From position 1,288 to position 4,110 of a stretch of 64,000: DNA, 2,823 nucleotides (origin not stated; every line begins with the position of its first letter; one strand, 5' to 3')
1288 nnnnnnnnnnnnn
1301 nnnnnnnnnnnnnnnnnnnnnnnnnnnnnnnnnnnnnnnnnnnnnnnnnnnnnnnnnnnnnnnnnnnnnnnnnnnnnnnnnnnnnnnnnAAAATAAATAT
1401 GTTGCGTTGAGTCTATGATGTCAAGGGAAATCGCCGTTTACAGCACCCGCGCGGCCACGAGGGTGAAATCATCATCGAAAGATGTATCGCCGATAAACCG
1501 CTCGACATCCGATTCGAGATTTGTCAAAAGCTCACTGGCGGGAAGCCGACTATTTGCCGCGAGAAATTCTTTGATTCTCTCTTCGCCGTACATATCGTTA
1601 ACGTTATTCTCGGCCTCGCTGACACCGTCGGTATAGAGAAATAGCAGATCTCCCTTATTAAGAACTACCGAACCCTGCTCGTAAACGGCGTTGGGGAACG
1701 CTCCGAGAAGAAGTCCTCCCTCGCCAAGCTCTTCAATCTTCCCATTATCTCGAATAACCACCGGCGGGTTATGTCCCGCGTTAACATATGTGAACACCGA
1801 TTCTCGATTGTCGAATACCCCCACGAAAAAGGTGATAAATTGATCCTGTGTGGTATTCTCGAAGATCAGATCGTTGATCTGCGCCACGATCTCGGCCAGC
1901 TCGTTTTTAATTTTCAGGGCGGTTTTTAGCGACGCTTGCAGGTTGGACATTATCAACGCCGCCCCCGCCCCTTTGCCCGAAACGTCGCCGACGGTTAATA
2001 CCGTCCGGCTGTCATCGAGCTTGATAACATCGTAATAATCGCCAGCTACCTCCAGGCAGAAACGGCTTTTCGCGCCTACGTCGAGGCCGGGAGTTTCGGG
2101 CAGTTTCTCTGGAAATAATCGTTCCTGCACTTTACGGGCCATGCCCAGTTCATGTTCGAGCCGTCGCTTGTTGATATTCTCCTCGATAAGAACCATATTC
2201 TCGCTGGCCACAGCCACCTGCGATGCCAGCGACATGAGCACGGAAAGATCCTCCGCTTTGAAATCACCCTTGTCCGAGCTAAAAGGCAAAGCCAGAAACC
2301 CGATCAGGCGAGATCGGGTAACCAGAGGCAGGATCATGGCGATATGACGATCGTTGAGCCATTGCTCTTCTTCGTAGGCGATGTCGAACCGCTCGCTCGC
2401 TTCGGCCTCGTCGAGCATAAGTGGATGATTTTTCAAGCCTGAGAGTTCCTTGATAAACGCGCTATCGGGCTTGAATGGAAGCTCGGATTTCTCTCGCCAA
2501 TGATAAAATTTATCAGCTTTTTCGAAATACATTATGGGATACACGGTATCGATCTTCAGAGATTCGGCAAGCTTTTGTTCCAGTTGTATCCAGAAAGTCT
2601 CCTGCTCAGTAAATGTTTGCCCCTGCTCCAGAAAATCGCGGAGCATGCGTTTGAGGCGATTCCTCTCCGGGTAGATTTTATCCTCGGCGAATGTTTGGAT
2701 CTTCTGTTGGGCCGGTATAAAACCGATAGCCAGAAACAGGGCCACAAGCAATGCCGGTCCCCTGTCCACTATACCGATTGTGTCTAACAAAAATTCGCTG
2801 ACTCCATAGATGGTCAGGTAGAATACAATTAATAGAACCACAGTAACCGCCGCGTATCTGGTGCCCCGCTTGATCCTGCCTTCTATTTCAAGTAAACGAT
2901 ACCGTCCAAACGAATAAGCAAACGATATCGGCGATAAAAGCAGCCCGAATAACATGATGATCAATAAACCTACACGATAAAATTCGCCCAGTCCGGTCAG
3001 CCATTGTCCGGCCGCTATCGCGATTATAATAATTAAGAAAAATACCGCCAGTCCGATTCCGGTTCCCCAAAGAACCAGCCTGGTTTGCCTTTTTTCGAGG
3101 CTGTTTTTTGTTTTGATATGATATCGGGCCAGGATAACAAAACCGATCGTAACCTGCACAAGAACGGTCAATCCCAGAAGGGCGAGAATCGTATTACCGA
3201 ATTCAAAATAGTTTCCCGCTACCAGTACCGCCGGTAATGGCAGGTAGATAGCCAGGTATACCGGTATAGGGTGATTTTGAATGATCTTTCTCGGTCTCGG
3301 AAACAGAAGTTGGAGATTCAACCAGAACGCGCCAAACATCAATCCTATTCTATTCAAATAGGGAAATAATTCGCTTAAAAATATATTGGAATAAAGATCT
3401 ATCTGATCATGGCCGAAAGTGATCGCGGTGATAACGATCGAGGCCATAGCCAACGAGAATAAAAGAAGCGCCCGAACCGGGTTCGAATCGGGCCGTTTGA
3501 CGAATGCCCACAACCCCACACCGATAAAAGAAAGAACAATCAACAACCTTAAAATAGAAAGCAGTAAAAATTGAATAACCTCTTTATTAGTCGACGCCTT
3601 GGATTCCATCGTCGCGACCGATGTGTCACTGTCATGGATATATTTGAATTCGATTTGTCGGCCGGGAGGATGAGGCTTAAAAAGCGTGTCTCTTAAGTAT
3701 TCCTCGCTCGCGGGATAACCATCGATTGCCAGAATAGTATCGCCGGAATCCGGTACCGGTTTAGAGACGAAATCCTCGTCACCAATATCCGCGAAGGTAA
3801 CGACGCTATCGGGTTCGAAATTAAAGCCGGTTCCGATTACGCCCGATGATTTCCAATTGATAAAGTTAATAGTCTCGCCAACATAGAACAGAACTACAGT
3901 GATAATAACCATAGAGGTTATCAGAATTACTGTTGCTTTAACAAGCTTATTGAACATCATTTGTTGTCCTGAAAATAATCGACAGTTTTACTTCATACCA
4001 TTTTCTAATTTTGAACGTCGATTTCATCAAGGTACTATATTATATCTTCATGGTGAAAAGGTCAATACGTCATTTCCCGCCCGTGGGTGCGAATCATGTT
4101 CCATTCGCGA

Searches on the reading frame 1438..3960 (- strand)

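Call 27: search_protein_families(library=pfam, proteins=[window:1438-3960:-], max_evalue=0.001)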
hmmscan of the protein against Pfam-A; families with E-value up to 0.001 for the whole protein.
window:1438-3960:- (840 aa): 4 families
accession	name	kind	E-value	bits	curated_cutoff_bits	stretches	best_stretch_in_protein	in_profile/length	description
PF07228.17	SpoIIE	-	5.8e-50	170.4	25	1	649-839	1-191/192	Stage II sporulation protein E (SpoIIE)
PF13492.12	GAF_3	-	2e-07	31.9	27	1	530-587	73-128/129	GAF domain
PF13185.12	GAF_2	-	9.1e-07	29.6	28.6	1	530-585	81-134/136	GAF domain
PF01590.32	GAF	-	0.0004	21.4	22.4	1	511-585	62-132/133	GAF domain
